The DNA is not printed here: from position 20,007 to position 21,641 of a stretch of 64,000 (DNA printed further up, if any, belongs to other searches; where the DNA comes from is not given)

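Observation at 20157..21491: Nox/CoADR-type single-cysteine flavoprotein as the first gene of the riboswitch-controlled gcv operon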

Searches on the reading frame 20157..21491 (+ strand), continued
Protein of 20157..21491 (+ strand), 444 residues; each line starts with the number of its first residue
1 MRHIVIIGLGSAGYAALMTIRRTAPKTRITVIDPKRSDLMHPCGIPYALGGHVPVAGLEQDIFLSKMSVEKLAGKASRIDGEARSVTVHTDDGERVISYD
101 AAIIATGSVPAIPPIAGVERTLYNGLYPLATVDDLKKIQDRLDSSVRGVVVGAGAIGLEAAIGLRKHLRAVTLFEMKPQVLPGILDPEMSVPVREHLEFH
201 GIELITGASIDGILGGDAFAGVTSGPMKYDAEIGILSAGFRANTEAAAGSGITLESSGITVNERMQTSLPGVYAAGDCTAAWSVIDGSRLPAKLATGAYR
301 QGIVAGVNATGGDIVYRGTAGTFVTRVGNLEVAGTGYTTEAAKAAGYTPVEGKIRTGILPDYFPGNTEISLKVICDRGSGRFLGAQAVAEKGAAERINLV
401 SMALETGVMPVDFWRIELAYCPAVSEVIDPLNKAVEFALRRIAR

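Call 7: find_related_loci(query=window:20157-21491:+, collection=genome_contigs, flank=10000)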
Query window:20157-21491:+ (444 aa) in genome_contigs; peptide patterns used: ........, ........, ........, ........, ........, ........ (x = any residue, [..] = any of these).
141 stretches matched a pattern; 18 encode a relative of the query (tblastn E <= 1e-3); 17 distinct loci.
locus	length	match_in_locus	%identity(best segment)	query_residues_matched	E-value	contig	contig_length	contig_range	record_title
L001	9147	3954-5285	80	1-444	0e+0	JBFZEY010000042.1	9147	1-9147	MAG: Spirochaetota bacterium isolate PPR_0600 PPR_0600.fa_k121_179940, whole genome shotgun sequence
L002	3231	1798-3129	78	1-444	0e+0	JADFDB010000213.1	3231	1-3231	MAG: Spirochaetes bacterium isolate QR_Bin.4 NODE_213_length_3231_cov_14.2495, whole genome shotgun sequence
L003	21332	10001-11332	74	1-444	0e+0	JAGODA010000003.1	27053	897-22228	MAG: Spirochaetes bacterium isolate Go_SlDig_bin_136 Go_SlDig_4854_length_27053_cov_4.325856, whole genome shotgun seque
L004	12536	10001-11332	78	1-444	0e+0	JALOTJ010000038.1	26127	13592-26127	MAG: Spirochaetes bacterium isolate Prado230 scaffold_1825, whole genome shotgun sequence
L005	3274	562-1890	52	1-444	3e-151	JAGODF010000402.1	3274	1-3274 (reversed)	MAG: Spirochaetes bacterium isolate Go_SlDig_bin_460 Go_SlDig_112485_length_3274_cov_3.160153, whole genome shotgun sequ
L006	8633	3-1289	52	15-444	9e-135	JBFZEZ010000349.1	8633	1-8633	MAG: Spirochaetota bacterium isolate PPR_0602 k121_3497509, whole genome shotgun sequence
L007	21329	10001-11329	54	1-444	6e-145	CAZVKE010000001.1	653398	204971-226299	MAG TPA_asm: uncultured Leptospiraceae bacterium isolate SRP216815_co1_157 genome assembly, contig: NODE_3_length_653398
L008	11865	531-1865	39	1-442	4e-94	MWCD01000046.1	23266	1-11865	MAG: bacterium ADurb.Bin236 isolate ADurb.Bin236 BWY28_contig000046, whole genome shotgun sequence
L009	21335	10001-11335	38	1-442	6e-93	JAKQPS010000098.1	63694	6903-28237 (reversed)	MAG: bacterium isolate USMO_maxbin.112 k141_220497, whole genome shotgun sequence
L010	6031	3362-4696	39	1-442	3e-93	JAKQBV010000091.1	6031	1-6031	MAG: bacterium isolate USCA_metabat.19_sub k141_1371700, whole genome shotgun sequence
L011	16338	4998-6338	40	1-442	2e-86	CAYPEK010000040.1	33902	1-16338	MAG TPA_asm: uncultured bacterium isolate binchicken_co246_416 genome assembly, contig: NODE_1543_length_33902_cov_8.158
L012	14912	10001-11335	38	1-442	2e-82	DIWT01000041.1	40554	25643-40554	MAG TPA_asm: bacterium UBP15_UBA6099 isolate UBA6099 UBA6099_contig_6697, whole genome shotgun sequence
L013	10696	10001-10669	48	3-225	5e-56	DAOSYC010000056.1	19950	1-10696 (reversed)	MAG TPA_asm: Spirochaetota bacterium isolate AMR_MDS_2095 NODE_1701_length_19950_cov_7.642624, whole genome shotgun sequ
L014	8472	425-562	46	134-179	4e-5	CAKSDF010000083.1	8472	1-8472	MAG: uncultured Eubacteriales bacterium isolate REFINED_METABAT215_TOP10_CONTIGS_1500_ASSEMBLY_K77_MERGED__Hadza_MoBio_h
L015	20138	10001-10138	46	134-179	6e-5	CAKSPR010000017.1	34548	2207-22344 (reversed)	MAG: uncultured Eubacteriales bacterium isolate REFINED_METABAT215_TOP10_CONTIGS_1500_ASSEMBLY_K77_MERGED__Hadza_PheChl_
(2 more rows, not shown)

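Call 20: find_related_loci(query=A1, collection=metagenome_contigs, flank=6000)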
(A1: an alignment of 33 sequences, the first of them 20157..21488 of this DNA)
Query A1 (444 aa) in metagenome_contigs; peptide patterns used: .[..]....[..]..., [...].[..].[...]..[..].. (x = any residue, [..] = any of these).
600 stretches matched a pattern (row limit reached: there are more); 518 encode a relative of the query (tblastn E <= 1e-3); the best 80 are kept; 80 distinct loci.
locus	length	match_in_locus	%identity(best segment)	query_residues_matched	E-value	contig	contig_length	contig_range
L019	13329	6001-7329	50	1-444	2e-141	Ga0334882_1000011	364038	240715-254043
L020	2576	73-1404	47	1-444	1e-148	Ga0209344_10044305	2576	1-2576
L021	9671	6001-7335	41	4-444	3e-94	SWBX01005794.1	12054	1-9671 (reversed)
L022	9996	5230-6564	41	4-444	3e-94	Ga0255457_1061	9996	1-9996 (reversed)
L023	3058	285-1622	39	2-444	9e-95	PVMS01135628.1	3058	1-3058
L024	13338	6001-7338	38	2-444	1e-92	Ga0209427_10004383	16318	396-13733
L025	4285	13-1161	41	57-439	3e-90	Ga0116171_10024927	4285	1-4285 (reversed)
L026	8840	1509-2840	40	2-442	1e-89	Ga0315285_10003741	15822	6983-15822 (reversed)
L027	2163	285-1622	37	2-444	2e-91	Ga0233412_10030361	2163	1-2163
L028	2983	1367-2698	39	2-442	6e-89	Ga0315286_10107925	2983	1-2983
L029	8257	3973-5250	38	1-442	9e-85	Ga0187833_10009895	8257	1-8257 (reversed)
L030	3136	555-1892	37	3-442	2e-84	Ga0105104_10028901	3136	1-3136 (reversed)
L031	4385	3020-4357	37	3-442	3e-83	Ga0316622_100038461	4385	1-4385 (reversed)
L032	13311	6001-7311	38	4-442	2e-82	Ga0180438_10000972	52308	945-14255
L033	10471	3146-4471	37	3-441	3e-82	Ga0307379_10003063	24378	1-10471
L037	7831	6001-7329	36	2-442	2e-76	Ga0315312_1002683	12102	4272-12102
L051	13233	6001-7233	35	1-442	4e-74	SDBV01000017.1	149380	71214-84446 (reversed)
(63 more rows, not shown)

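Call 21: find_encoding_contigs(protein=P0060, flank=10000, max_places=2)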
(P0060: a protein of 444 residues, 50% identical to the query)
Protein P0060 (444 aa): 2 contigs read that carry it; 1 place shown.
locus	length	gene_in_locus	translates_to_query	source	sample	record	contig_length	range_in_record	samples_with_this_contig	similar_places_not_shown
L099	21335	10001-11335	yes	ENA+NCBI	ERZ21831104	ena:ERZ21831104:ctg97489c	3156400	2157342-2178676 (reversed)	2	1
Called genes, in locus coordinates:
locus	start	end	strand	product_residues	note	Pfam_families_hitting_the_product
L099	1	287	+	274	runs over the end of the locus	PF03705:CheR_N, PF01739:CheR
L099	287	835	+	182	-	PF03975:CheD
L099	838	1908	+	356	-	PF00072:Response_reg, PF01339:CheB_methylest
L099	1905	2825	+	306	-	PF04055:Radical_SAM (weak)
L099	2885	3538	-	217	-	PF03544:TonB_C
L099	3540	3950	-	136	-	PF02472:ExbD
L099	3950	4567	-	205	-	PF01618:MotA_ExbB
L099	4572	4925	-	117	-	-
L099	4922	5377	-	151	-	-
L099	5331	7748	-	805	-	PF13620:CarboxypepD_reg, PF13715:CarbopepD_reg_2, PF07715:Plug (faint)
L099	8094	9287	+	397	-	PF00989:PAS, PF08448:PAS_4, PF13188:PAS_8 (faint), PF13426:PAS_9, PF08447:PAS_3, PF00512:HisKA (weak), PF02518:HATPase_c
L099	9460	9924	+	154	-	PF13404:HTH_AsnC-type (weak), PF13412:HTH_24 (weak), PF01037:AsnC_trans_reg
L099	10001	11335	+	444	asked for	PF01266:DAO (faint), PF07992:Pyr_redox_2, PF13738:Pyr_redox_3, PF00070:Pyr_redox, PF02852:Pyr_redox_dim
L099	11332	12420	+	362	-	PF01571:GCV_T, PF08669:GCV_T_C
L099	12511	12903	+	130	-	PF01597:GCV_H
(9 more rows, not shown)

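Call 22: find_encoding_contigs(protein=P0083, flank=10000, max_places=2)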
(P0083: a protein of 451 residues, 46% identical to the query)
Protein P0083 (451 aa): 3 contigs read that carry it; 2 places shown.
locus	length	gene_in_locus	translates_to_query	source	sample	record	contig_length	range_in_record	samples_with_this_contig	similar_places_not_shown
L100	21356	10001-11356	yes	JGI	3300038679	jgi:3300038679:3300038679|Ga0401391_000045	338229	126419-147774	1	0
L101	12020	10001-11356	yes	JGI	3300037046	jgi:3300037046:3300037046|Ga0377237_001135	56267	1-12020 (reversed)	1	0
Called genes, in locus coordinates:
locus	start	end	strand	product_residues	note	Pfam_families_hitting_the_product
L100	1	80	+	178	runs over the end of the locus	-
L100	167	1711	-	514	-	PF00015:MCPsignal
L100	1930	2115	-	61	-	-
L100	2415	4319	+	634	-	-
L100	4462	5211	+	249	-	PF00300:His_Phos_1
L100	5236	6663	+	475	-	PF00224:PK, PF02887:PK_C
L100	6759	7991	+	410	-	PF00232:Glyco_hydro_1, PF00331:Glyco_hydro_10 (faint), PF00232:Glyco_hydro_1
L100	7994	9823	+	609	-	PF00892:EamA (weak)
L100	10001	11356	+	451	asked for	PF01266:DAO (faint), PF02254:TrkA_N (faint), PF03486:HI0933_like (faint), PF07992:Pyr_redox_2, PF13738:Pyr_redox_3 (weak), PF00070:Pyr_redox, PF02852:Pyr_redox_dim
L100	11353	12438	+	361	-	PF01571:GCV_T, PF08669:GCV_T_C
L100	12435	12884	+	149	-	PF01597:GCV_H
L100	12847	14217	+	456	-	PF02347:GDC-P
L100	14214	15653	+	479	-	PF00266:Aminotran_5 (weak), PF21478:GcvP2_C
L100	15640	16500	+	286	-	PF16881:LIAS_N (weak), PF04055:Radical_SAM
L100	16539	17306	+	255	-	PF21948:LplA-B_cat, PF03099:BPL_LplA_LipB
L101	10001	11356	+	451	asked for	PF01266:DAO (faint), PF02254:TrkA_N (faint), PF03486:HI0933_like (faint), PF07992:Pyr_redox_2, PF13738:Pyr_redox_3 (weak), PF00070:Pyr_redox, PF02852:Pyr_redox_dim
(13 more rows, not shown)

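Call 27: search_protein_families(library=pfam, proteins=[L024:3034-3999:+, L024:3795-5030:+, L024:4996-5967:-, L024:7534-9927:-, L024:9896-10771:-, L033:1059-1619:+, L033:1634-2008:+, L033:2023-3015:+, L033:4845-5957:-, L033:5950-7755:-], max_evalue=0.001)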
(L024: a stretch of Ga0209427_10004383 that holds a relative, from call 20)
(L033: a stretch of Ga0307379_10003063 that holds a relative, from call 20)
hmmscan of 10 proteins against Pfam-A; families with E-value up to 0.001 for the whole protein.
L024:3034-3999:+ (321 aa): 7 families
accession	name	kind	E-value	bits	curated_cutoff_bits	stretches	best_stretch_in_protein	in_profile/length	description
PF12797.12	Fer4_2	-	1.4e-09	37.7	24.5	2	199-214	6-21/22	4Fe-4S binding domain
PF13187.11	Fer4_9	-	2.1e-06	28.1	27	1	203-268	2-50/52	4Fe-4S dicluster domain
PF13237.11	Fer4_10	-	8e-06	26.1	25.5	1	253-274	7-31/53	4Fe-4S dicluster domain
PF13746.11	Fer4_18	-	7.2e-05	23.4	27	0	251-273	57-79/114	4Fe-4S dicluster domain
PF13534.11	Fer4_17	-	0.00013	22.9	22.2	1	202-270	1-61/61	4Fe-4S dicluster domain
PF13183.11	Fer4_8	-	0.00029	21.7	27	1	200-269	2-68/68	4Fe-4S dicluster domain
PF00037.32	Fer4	-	0.00032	20.8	21.1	0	253-268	6-21/24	4Fe-4S binding domain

L024:3795-5030:+ (411 aa): 10 families
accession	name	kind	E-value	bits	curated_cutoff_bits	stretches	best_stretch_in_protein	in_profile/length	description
PF17179.9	Fer4_22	-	1e-30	106.9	27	1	299-391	1-94/95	4Fe-4S dicluster domain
PF13237.11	Fer4_10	-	1.5e-07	31.6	25.5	1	377-392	8-23/53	4Fe-4S dicluster domain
PF12797.12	Fer4_2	-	3.2e-07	30.3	24.5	0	377-390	9-22/22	4Fe-4S binding domain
PF13484.11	Fer4_16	-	1.2e-06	29.7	30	0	378-391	2-15/66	4Fe-4S double cluster binding domain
PF14697.11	Fer4_21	-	1.4e-06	28.7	35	0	375-394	38-57/59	4Fe-4S dicluster domain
PF00037.32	Fer4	-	3.1e-06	27.2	21.1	0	378-391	8-21/24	4Fe-4S binding domain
PF13534.11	Fer4_17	-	5.7e-06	27.2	22.2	0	292-311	38-57/61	4Fe-4S dicluster domain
PF25160.1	LdpA_Fe-S-bd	-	4e-05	23.8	27.6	1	377-392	27-42/49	LdpA Fe-S cluster-binding domain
PF12838.12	Fer4_7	-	0.00018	22.3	27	0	299-391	1-51/52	4Fe-4S dicluster domain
PF13746.11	Fer4_18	-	0.00018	22.1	27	0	356-398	39-81/114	4Fe-4S dicluster domain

L024:4996-5967:- (323 aa): 0 families

L024:7534-9927:- (797 aa): 23 families
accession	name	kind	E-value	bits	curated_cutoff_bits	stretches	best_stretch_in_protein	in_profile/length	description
PF00037.32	Fer4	-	1.5e-22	78.9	21.1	3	292-313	2-23/24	4Fe-4S binding domain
PF02662.21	FlpD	-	1.5e-21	77.1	22.3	1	656-772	2-123/123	Methyl-viologen-reducing hydrogenase, delta subunit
PF12838.12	Fer4_7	-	1.9e-21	76.7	27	3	584-627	2-52/52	4Fe-4S dicluster domain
PF13187.11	Fer4_9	-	1.8e-16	60.3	27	2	250-313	1-52/52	4Fe-4S dicluster domain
PF12837.12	Fer4_6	-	2.3e-15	56.1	25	2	246-265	4-23/24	4Fe-4S binding domain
PF13484.11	Fer4_16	-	6.2e-15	56.2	30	2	297-320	1-23/66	4Fe-4S double cluster binding domain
PF13237.11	Fer4_10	-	2.1e-14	53.6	25.5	3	246-309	4-53/53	4Fe-4S dicluster domain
PF25160.1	LdpA_Fe-S-bd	-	1.4e-11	44.4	27.6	2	242-264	19-41/49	LdpA Fe-S cluster-binding domain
PF14697.11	Fer4_21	-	1.2e-10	41.8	35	1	293-318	3-31/59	4Fe-4S dicluster domain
PF13183.11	Fer4_8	-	5.2e-10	40.2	27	1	248-311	2-67/68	4Fe-4S dicluster domain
PF12797.12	Fer4_2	-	1.5e-09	37.6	24.5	1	292-310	4-22/22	4Fe-4S binding domain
PF12800.12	Fer4_4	-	5.5e-09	36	24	0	296-310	2-16/17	4Fe-4S binding domain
PF12831.13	FAD_oxidored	-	2.6e-08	34.1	27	1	150-188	1-39/416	FAD dependent oxidoreductase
PF01266.30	DAO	-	8.9e-08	32.5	27.9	1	150-184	1-35/353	FAD dependent oxidoreductase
PF13450.12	NAD_binding_8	-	7.9e-07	29.7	21.9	1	153-201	1-49/68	NAD(P)-binding Rossmann-like domain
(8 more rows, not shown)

L024:9896-10771:- (291 aa): 1 family
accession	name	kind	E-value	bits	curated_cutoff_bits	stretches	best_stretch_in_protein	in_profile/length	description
PF02754.22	CCG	-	1.2e-24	86.6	20.6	2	147-235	1-83/85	Cysteine-rich domain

L033:1059-1619:+ (186 aa): 2 families
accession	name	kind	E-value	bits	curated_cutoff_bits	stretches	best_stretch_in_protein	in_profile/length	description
PF00352.27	TBP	-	1.5e-63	211.1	22.9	2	99-178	2-83/85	Transcription factor TFIID (or TATA-binding protein, TBP)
PF11858.14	DUF3378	-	2e-06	28.3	27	0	37-77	22-62/76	Domain of unknown function (DUF3378)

L033:1634-2008:+ (124 aa): 1 family
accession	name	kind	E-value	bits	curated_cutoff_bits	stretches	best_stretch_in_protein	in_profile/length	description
PF04182.18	B-block_TFIIIC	-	9.6e-05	22.8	22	1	6-66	2-63/73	B-block binding subunit of TFIIIC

L033:2023-3015:+ (330 aa): 1 family
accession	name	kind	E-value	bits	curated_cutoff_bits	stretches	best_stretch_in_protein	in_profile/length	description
PF10502.14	Peptidase_S26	-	4.9e-05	23.8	22.9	1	19-94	12-76/168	Signal peptidase, peptidase S26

L033:4845-5957:- (370 aa): 2 families
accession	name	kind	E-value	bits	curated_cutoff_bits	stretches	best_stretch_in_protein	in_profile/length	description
PF00346.24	Complex1_49kDa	-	3.9e-55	187.3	24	2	122-287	2-168/271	Respiratory-chain NADH dehydrogenase, 49 Kd subunit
PF00374.24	NiFeSe_Hases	-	8e-13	48.6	25.8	1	46-114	1-69/508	Nickel-dependent hydrogenase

L033:5950-7755:- (601 aa): 11 families
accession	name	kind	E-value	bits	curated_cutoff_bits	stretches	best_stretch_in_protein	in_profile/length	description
PF07992.20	Pyr_redox_2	-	7.6e-26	91.6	26.1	1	228-519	1-291/291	Pyridine nucleotide-disulphide oxidoreductase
PF14691.11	Fer4_20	-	4.4e-20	72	25.8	1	139-213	31-108/113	Dihydroprymidine dehydrogenase domain II, 4Fe-4S cluster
PF00329.25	Complex1_30kDa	-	4.5e-10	40.6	22.5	1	37-102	25-96/124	Respiratory-chain NADH dehydrogenase, 30 Kd subunit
PF13738.12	Pyr_redox_3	-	4.6e-10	39.7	30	1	217-261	153-198/305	Pyridine nucleotide-disulphide oxidoreductase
PF13450.12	NAD_binding_8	-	5.8e-08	33.3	21.9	1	232-266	1-35/68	NAD(P)-binding Rossmann-like domain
PF00070.33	Pyr_redox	-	1.2e-07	32.6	22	0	229-262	1-34/82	Pyridine nucleotide-disulphide oxidoreductase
PF12831.13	FAD_oxidored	-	3.8e-06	26.9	27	1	230-266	2-38/416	FAD dependent oxidoreductase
PF01266.30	DAO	-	1.1e-05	25.6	27.9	1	229-265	1-38/353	FAD dependent oxidoreductase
PF03486.20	HI0933_like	-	7.2e-05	22.8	50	1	229-263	2-36/244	HI0933-like protein Rossmann domain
PF01593.30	Amino_oxidase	-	0.00013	21.8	19.8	0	238-264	2-28/443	Flavin containing amine oxidoreductase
PF01494.25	FAD_binding_3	-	0.0007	19.4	22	0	229-260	3-34/349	FAD binding domain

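Call 43: predict_structure(alignment_id=A2)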
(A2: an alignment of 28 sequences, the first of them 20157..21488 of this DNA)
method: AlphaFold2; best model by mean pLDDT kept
length: 444 residues; sequences in the alignment: 28
mean_pLDDT: 92.8   pTM: 0.90
mean pLDDT of the five models: 92.8, 92.7, 91.9, 91.6, 90.8
residues with pLDDT >= 90: 390; 70-90: 39; 50-70: 7; < 50: 8
segments of 3 or more residues with pLDDT < 50: 419-426
pLDDT, mean of each block of 10 residues (from residue 1): 95 97 97 93 92 93 94 96 97 96 96 93 95 95 96 95 97 96 94 96 96 93 96 95 96 96 98 97 94 88 98 96 93 96 96 89 82 96 97 92 92 67 54 92 76
secondary structure, 60 per line:
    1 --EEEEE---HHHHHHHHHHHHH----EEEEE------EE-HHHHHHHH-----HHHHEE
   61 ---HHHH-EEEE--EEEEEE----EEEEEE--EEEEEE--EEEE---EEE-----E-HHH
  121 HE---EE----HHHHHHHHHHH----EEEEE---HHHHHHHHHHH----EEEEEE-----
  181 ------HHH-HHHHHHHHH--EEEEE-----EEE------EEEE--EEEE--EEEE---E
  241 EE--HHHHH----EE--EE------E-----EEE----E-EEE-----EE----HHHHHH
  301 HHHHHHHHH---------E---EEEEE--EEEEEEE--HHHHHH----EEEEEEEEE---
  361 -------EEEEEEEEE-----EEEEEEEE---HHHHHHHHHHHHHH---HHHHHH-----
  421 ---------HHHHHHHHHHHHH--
elements in order: E3-7 H11-23 E28-32 H42-49 H55-58 H64-67 E69-72 E75-80 E85-90 E93-98 E101-104 E108-110 H118-121 H132-142 E147-151 H155-165 E170-175 H191-199 E202-206 E212-214 E221-224 E227-230 E233-236 E240-242 H245-249 E272-274 E281-283 H295-309 E323-327 E330-336 H339-344 E349-357 E368-376 E382-389 H393-406 H410-415 H430-442
